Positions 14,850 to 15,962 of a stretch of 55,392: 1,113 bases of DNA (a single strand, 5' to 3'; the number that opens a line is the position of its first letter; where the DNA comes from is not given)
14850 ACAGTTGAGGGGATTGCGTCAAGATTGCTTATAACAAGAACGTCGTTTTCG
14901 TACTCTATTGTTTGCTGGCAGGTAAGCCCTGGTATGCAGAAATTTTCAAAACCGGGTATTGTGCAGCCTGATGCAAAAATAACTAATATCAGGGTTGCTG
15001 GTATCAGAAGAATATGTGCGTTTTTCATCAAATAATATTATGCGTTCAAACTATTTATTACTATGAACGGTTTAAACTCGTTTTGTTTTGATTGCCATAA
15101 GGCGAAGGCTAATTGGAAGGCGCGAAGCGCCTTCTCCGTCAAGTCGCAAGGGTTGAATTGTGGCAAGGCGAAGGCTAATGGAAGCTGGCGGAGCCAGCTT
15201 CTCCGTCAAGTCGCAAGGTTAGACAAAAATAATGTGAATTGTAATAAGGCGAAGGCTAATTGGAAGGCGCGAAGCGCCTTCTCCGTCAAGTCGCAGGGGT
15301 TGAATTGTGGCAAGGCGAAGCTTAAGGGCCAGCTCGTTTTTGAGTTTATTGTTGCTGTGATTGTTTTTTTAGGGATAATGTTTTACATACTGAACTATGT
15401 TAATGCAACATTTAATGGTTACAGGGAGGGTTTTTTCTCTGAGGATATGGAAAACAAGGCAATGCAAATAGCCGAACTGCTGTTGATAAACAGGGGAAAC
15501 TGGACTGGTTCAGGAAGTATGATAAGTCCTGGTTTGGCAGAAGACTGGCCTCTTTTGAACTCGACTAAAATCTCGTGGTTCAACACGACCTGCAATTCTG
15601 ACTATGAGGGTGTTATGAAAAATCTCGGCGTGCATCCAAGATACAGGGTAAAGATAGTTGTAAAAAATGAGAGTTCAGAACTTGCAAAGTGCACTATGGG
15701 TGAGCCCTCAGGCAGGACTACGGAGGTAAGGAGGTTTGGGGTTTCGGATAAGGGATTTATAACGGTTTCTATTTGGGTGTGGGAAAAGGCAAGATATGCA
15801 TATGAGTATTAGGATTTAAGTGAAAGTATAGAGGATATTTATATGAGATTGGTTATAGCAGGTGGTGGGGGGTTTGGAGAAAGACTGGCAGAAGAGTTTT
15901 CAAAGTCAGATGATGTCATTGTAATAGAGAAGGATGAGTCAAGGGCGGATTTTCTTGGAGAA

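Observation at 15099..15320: Tandem 66-81-nt repeats carrying a GC hairpin whose stem is swapped wholesale between copies, lying over the 5' end of a pilin-like gene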

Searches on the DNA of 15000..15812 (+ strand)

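Call 36: search_rna_families(source=window, start=15000, end=15400, threshold=evalue, max_evalue=10, show_alignments=3)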
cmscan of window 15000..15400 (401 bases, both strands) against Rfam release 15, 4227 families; matches with E-value up to 10: 4.
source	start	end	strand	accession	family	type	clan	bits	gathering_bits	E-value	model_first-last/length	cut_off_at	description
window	15375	15399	-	RF01106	SBWMV1_UPD-PKb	Cis-reg;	-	18.2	38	2.4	1-25/25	no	Pseudoknot of upstream pseudoknot domain (UPD) of the 3'UTR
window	15005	15077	+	RF02109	DLEU2_5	Gene; lncRNA;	-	13.9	40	8.8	10-84/84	no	Deleted in lymphocytic leukemia 2 conserved region 5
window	15000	15061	-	RF00202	snoR66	Gene; snRNA; snoRNA; CD-box;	-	13.7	43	6.3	1-76/76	no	Small nucleolar RNA R66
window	15000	15033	-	RF01194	sn2903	Gene; snRNA; snoRNA; CD-box;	CL00066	12.5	50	8.3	1-34/91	3'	Small nucleolar RNA sn2903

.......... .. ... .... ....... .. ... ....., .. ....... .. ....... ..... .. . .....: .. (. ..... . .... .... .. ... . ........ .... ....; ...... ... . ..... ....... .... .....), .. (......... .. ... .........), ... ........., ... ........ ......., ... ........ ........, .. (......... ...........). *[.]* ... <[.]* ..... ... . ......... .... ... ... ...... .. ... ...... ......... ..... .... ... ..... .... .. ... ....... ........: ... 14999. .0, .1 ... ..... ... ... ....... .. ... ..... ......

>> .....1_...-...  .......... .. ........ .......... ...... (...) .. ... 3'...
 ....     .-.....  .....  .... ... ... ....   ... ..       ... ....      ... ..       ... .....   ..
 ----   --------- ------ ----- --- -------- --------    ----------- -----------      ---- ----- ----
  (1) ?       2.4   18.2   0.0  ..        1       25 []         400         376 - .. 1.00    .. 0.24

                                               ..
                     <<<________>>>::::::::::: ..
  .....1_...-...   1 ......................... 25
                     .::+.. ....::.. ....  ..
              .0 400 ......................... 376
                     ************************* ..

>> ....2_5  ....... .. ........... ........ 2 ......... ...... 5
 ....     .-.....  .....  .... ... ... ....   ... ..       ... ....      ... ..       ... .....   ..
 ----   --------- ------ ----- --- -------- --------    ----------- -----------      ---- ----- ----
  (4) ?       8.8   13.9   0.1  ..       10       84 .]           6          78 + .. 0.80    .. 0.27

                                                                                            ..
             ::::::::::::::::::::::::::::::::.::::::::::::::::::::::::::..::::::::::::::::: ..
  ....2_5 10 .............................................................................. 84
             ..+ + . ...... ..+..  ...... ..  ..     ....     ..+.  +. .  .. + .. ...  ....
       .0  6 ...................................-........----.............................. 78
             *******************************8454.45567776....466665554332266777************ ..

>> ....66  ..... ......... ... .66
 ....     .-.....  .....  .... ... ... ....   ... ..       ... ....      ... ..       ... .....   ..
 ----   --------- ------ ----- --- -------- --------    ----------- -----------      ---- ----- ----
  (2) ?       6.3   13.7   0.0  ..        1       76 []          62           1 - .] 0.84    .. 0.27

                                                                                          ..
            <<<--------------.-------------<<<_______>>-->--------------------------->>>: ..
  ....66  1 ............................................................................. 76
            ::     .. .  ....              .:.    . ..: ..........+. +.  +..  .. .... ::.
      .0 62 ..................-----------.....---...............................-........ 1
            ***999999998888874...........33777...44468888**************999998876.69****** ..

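Call 81: build_rna_model(alignment_id=A4, structure=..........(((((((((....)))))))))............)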
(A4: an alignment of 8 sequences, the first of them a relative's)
Model R1 built from alignment A4 (8 sequences, 44 columns); structure: as given.
model positions 44; base pairs 9; branch points 0; effective number of sequences 8; information 0.811 bits per position. Calibrated on 0.2 Mb of random sequence (short: E-values are rough).
structure used (alignment columns):
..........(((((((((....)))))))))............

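Call 82: search_with_rna_model(model_id=R1, sources=[window, L006, L007, L009, L011, L012, L018], max_evalue=1, show_alignments=0)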
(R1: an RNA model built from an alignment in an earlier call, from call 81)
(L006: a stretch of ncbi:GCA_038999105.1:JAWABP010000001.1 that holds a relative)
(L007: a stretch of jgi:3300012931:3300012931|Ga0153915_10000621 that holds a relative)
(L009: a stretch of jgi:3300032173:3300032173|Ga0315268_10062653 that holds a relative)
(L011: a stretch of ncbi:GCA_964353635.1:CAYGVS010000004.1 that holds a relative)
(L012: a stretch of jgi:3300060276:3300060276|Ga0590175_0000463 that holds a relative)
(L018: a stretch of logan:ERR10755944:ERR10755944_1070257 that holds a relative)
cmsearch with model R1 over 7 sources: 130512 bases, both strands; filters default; matches with E-value up to 1: 32.
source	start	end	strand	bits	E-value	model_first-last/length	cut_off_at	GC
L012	10499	10542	+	48.8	2e-10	1-44/44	no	0.45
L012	10662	10705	+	48.4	2.5e-10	1-44/44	no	0.59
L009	1752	1795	+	45.8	1.3e-09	1-44/44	no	0.45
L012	10311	10354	+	44.2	3.5e-09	1-44/44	no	0.48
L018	2535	2578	+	42.3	1.1e-08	1-44/44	no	0.5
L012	9893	9936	+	42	1.3e-08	1-44/44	no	0.5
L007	4860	4902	+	41.3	2.1e-08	1-44/44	no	0.47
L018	2622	2665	+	38.8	9.5e-08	1-44/44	no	0.5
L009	1750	1793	-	37.2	2.6e-07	1-44/44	no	0.43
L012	10497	10540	-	30.6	1.5e-05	1-44/44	no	0.48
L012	10309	10352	-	28.6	5.3e-05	1-44/44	no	0.52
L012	10660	10703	-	26.9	0.00015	1-44/44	no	0.57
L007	4858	4900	-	26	0.00026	1-44/44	no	0.44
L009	75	112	+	24.2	0.00078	1-44/44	no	0.45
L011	9852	9894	+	24.2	0.0008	1-44/44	no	0.47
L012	11139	11182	+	24.1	0.00086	1-44/44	no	0.73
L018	2620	2663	-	22.3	0.0026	1-44/44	no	0.5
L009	107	150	-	21.7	0.0037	1-44/44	no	0.45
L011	10320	10363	+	20.2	0.0095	1-44/44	no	0.5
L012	9891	9934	-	19.4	0.015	1-44/44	no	0.5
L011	9850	9892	-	19.3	0.017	1-44/44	no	0.49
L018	2439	2477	+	19.1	0.018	1-44/44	no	0.41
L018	2533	2576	-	19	0.019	1-44/44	no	0.48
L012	9838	9879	+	18.2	0.033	1-44/44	no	0.48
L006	4117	4159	+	16.1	0.12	1-44/44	no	0.58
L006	4052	4092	+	15.1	0.21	1-44/44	no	0.59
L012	330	371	+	13.7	0.51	1-44/44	no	0.38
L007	10495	10535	+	12.7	0.99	1-44/44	no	0.41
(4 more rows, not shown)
